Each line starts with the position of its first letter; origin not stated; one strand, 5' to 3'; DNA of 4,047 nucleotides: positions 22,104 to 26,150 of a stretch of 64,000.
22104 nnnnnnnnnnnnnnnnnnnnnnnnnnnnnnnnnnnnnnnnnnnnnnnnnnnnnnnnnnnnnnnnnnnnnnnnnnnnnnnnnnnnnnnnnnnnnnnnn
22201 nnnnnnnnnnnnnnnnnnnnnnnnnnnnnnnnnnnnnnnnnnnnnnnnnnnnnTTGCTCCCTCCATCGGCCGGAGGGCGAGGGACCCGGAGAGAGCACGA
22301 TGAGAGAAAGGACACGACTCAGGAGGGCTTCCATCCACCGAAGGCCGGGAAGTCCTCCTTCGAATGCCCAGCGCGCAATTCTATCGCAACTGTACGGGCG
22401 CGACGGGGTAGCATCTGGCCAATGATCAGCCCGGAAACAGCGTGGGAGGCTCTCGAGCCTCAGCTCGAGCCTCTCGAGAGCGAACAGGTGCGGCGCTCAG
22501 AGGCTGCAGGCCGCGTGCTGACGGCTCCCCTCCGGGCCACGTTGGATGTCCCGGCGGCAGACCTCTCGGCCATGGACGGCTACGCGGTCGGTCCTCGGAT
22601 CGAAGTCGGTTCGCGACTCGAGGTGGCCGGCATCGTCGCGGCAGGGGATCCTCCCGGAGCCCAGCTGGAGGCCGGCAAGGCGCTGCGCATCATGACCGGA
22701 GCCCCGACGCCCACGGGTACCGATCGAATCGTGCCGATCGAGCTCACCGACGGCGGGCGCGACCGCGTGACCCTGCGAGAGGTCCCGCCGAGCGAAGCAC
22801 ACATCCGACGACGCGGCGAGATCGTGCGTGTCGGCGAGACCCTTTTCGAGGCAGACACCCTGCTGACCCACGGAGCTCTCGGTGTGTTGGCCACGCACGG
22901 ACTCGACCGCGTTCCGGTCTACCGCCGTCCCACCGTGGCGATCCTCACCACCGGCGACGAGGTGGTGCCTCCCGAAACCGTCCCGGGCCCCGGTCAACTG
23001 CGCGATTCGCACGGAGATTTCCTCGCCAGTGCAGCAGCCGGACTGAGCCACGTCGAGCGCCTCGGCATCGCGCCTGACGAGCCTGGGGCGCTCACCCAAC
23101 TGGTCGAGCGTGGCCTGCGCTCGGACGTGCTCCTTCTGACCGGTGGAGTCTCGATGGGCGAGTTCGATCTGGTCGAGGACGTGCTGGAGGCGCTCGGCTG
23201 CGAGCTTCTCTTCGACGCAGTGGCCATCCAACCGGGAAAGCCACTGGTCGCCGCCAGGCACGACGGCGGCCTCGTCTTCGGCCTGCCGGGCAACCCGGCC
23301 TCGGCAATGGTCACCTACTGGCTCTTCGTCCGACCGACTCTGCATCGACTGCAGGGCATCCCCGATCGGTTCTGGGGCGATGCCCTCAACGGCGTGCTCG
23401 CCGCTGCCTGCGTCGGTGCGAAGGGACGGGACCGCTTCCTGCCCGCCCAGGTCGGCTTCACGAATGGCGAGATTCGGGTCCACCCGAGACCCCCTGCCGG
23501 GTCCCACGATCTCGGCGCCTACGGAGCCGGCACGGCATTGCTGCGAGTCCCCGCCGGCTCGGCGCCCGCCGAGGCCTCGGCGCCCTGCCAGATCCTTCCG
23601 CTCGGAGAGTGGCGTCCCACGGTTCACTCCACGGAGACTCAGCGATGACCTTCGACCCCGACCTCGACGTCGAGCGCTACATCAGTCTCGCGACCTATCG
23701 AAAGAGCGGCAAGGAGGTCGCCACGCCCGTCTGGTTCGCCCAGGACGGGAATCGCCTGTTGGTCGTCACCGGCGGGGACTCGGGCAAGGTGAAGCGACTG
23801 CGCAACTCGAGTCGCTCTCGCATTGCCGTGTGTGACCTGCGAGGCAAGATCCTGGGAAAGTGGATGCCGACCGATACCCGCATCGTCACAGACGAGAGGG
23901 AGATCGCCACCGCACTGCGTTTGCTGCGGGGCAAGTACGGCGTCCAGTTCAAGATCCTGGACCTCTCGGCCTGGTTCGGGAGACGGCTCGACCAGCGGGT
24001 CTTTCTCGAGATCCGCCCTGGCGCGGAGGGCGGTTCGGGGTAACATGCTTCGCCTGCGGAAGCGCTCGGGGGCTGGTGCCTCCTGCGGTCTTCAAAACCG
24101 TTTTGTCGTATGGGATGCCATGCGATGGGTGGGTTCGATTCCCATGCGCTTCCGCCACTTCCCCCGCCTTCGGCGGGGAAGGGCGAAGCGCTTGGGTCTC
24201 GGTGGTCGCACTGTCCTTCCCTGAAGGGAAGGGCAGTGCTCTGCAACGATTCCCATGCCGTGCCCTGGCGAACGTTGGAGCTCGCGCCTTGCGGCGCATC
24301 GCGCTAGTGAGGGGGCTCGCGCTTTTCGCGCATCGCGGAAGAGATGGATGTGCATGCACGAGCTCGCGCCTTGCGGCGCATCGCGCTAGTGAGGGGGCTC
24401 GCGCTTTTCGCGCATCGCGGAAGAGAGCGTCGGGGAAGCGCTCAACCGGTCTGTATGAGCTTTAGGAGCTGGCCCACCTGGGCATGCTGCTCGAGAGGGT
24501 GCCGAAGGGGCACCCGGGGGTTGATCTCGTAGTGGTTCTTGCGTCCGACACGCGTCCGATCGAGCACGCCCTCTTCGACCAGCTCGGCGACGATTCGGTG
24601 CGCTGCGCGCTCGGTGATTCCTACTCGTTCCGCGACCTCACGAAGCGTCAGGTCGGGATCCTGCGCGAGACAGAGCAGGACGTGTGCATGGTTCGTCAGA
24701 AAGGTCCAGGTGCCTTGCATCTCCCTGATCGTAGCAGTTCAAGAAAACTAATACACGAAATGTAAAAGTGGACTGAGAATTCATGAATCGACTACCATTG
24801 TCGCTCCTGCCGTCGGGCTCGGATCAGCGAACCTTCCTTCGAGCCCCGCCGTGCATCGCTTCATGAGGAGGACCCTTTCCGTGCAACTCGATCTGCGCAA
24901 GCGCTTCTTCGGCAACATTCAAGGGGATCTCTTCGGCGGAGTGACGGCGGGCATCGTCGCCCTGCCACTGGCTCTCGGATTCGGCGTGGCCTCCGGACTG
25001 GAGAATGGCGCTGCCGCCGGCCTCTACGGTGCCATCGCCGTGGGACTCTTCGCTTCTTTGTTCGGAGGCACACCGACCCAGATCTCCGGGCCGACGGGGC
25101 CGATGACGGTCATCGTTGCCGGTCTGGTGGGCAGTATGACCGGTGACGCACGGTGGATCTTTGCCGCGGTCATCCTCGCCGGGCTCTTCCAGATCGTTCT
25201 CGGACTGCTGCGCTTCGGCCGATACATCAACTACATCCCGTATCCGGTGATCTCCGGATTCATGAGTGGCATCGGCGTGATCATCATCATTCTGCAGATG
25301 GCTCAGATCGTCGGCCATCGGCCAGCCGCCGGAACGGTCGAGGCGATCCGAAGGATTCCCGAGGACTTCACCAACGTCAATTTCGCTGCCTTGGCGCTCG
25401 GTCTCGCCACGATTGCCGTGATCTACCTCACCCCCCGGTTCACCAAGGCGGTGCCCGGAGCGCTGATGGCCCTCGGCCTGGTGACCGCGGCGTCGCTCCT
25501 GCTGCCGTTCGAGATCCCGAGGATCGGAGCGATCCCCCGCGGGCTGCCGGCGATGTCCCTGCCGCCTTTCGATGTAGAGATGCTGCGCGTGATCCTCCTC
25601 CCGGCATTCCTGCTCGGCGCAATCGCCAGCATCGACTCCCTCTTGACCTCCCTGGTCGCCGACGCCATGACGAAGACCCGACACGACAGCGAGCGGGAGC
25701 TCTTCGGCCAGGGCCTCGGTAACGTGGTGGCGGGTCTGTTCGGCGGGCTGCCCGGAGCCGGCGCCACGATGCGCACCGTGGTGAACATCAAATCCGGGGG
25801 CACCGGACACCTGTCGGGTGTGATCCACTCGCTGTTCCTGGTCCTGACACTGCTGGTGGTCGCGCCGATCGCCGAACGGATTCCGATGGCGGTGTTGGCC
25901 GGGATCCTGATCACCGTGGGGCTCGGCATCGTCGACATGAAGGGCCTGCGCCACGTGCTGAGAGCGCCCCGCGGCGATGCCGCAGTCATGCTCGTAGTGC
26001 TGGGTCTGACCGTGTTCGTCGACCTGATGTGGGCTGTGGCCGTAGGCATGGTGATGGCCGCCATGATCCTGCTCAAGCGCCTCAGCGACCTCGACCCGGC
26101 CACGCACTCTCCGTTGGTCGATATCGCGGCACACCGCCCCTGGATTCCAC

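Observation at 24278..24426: Pair of 67-bp perfect direct repeats with palindromic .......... spacer between selC and a convergent HTH regulator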

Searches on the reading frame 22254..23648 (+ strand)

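Call 12: search_protein_families(library=pfam, proteins=[window:22254-23648:+])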
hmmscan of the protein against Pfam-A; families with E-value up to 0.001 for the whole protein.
window:22254-23648:+ (464 aa): 3 families
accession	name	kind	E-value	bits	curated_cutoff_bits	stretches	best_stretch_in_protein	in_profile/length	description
PF03453.22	MoeA_N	-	9.2e-35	120.1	30.8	1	58-216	1-160/160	MoeA N-terminal region (domain I and II)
PF00994.29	MoCF_biosynth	-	1.6e-27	96.4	26.6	1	229-364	1-143/144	Probable molybdopterin binding domain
PF03454.20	MoeA_C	-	7.8e-05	23.3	22.1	1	381-450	3-72/72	MoeA C-terminal region (domain IV)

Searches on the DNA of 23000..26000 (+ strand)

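Call 5: search_rna_families(source=window, start=23000, end=26000, threshold=evalue, max_evalue=10, show_alignments=3)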
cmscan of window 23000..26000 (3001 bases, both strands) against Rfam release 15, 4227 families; matches with E-value up to 10: 8.
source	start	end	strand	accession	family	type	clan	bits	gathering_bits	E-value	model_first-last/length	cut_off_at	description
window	24058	24153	+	RF01852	tRNA-Sec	Gene; tRNA;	CL00001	71.4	47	5.9e-14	1-91/91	no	Selenocysteine transfer RNA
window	24187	24262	+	RF00939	mir-504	Gene; miRNA;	-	21.1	57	0.5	1-78/78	no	mir-504 microRNA precursor family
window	24132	24212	-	RF03301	mir-3154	Gene; miRNA;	-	18.9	64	4.1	1-86/86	no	mir-3154 microRNA precursor family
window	24155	24239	-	RF04284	mir-532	Gene; miRNA;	-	18.3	75.2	1.7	1-75/75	no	mir-532 microRNA precursor family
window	23688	23833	+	RF02341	ncrMT1302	Gene; sRNA;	-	18.1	45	3.8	1-109/109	no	Mycobacterium sRNA ncrMT1302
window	25387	25450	-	RF03169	c-di-GMP-II-GAG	Cis-reg; riboswitch;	CL00127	17.7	40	6.3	1-86/86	no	c-di-GMP-II-GAG riboswitch aptamer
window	24615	24683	-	RF01539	TB11Cs4H1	Gene; snRNA; snoRNA; HACA-box;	-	17.3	45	7.6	1-72/72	no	Trypanosomatid snoRNA TB11Cs4H1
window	24200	24248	+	RF00667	mir-33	Gene; miRNA;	-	16.5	50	3.6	1-69/69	no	mir-33 microRNA precursor family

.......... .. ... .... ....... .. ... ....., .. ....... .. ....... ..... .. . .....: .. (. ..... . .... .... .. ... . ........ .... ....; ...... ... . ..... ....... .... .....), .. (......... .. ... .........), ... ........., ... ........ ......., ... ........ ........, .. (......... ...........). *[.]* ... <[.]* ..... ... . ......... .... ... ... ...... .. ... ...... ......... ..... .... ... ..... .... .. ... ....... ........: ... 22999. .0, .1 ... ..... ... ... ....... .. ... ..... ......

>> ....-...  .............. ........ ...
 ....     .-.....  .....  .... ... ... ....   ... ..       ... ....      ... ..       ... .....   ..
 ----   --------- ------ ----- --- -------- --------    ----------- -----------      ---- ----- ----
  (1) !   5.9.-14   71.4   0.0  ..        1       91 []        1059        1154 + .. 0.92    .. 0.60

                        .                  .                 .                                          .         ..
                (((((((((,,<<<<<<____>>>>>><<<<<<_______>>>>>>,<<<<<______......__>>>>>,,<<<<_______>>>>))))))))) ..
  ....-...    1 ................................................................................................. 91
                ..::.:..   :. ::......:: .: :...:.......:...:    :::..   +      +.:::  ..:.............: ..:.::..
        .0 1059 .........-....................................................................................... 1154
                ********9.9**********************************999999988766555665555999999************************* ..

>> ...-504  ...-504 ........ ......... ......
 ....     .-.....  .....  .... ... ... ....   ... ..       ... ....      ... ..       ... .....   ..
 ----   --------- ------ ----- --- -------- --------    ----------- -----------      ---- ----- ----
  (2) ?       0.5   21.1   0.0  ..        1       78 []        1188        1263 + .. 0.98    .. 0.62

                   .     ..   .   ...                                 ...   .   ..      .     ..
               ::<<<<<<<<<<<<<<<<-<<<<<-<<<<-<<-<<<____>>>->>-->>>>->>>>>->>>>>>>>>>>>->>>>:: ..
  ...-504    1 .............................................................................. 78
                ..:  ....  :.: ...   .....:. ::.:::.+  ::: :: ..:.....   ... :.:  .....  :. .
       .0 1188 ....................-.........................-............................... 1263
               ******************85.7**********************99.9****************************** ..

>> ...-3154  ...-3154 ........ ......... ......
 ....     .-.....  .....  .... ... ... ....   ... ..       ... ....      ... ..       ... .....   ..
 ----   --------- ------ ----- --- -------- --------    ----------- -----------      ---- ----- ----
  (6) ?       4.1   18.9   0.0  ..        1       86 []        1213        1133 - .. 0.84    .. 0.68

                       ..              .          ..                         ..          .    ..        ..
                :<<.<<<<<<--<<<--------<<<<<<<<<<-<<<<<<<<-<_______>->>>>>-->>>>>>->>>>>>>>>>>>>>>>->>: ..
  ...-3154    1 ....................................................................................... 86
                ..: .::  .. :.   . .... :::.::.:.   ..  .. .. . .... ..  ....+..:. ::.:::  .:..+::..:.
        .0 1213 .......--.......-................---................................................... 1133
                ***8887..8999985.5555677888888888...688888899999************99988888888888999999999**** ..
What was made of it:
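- On Any curated RNA family (Rfam 15): No hit overlaps 24278-24426 even at E<=10 (call 5).
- Closest known: Repeats distal to tRNA genes. Different: There is no Rfam rtT hit (call 5), and there is no island or integrase between or beside the repeats.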

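Call 51: search_dna_similar(query=window:24158-24441:+, collection=plasmids, mode=distant, max_evalue=0.01, max_rows=10)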
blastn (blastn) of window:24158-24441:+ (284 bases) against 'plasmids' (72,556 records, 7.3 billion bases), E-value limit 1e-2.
No match.

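Call 52: search_dna_similar(query=window:24158-24441:+, collection=phages, mode=distant, max_evalue=0.01, max_rows=10)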
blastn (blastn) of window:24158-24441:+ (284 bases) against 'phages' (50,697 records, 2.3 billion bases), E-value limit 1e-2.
No match.
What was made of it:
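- There was no match in plasmids or phages (calls 51, 52) and no Rfam family at E<=10 (call 5).
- Tried and rejected: Plasmid and phage BLAST: no match (calls 51, 52).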

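Call 68: build_rna_model(alignment_id=A2, structure=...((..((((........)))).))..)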
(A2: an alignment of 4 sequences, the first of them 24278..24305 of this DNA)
Model R1 built from alignment A2 (4 sequences, 28 columns); structure: as given.
model positions 28; base pairs 6; branch points 0; effective number of sequences 4; information 1.271 bits per position. Calibrated on 0.2 Mb of random sequence (short: E-values are rough).
structure used (alignment columns):
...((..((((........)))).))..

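Call 69: search_with_rna_model(model_id=R1, source=window, filters=off, max_evalue=10, show_alignments=0)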
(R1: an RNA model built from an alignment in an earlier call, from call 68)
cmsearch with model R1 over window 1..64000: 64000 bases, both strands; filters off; matches with E-value up to 10: 62.
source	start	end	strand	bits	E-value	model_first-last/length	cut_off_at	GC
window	24278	24305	-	45.2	3.2e-09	1-28/28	no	0.75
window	24360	24387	-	45.2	3.2e-09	1-28/28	no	0.75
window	24313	24339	-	42.8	1.3e-08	1-28/28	no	0.7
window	24395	24421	-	42.8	1.3e-08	1-28/28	no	0.7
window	53739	53756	+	15.9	0.13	1-28/28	no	0.67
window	4648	4667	+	13.5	0.55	1-28/28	no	0.75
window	50304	50336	+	13.1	0.71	1-28/28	no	0.73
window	32192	32215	+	12.9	0.8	1-28/28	no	0.75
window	53455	53489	+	12.7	0.85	1-28/28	no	0.6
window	45156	45178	+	12.4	1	1-28/28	no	0.7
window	53238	53265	-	12.4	1.1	1-28/28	no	0.68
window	58798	58823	-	12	1.4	1-28/28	no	0.81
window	57471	57495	+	11.7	1.6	1-28/28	no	0.68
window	59811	59849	+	11.7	1.6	1-28/28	no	0.74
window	33569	33584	+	11.6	1.7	1-28/28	no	0.81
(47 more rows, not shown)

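Call 70: search_with_rna_model(model_id=R1, sources=[L010, L011, L012, L013, L014, L015, L016, L239, L240, L241, L242, L243, L244, L245, L246], filters=off, max_evalue=1)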
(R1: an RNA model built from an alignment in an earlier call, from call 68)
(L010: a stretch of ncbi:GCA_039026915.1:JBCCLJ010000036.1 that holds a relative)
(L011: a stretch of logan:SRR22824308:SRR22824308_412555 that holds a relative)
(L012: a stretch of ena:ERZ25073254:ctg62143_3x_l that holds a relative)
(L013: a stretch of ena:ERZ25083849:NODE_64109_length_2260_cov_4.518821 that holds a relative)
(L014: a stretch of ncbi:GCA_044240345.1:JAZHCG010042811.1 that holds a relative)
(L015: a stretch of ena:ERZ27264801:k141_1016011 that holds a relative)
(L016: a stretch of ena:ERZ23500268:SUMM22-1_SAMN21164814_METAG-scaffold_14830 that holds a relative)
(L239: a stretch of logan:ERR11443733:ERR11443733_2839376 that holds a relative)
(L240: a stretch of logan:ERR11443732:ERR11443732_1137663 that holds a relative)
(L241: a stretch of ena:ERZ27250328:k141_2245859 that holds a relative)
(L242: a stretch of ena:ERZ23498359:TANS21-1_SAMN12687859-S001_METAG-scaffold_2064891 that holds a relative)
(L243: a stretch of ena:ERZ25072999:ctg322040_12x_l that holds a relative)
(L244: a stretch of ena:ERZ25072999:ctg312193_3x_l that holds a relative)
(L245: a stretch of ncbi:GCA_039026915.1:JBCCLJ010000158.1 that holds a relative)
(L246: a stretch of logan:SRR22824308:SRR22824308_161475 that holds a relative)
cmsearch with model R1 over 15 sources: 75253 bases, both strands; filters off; matches with E-value up to 1: 13.
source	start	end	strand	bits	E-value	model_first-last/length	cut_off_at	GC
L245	10106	10131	-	20.1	0.012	1-28/28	no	0.88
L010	7067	7095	-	19.8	0.015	1-28/28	no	0.76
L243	6168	6185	-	18.2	0.038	1-28/28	no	0.78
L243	2137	2175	-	18.1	0.041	1-28/28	no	0.77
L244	9723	9739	-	15.6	0.18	1-28/28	no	0.71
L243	10682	10696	+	15.4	0.2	8-23/28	no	0.73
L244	2396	2416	+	15.2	0.23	1-28/28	no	0.67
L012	7831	7852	+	15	0.27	1-28/28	no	0.73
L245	3849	3870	+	13.9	0.51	1-28/28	no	0.77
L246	3849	3870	+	13.9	0.51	1-28/28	no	0.77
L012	787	821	-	13.8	0.53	1-28/28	no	0.74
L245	1462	1482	+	13.1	0.83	1-28/28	no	0.71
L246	1462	1482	+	13.1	0.83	1-28/28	no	0.71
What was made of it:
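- The model scores at most 20 bits in the relatives' loci (call 70).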
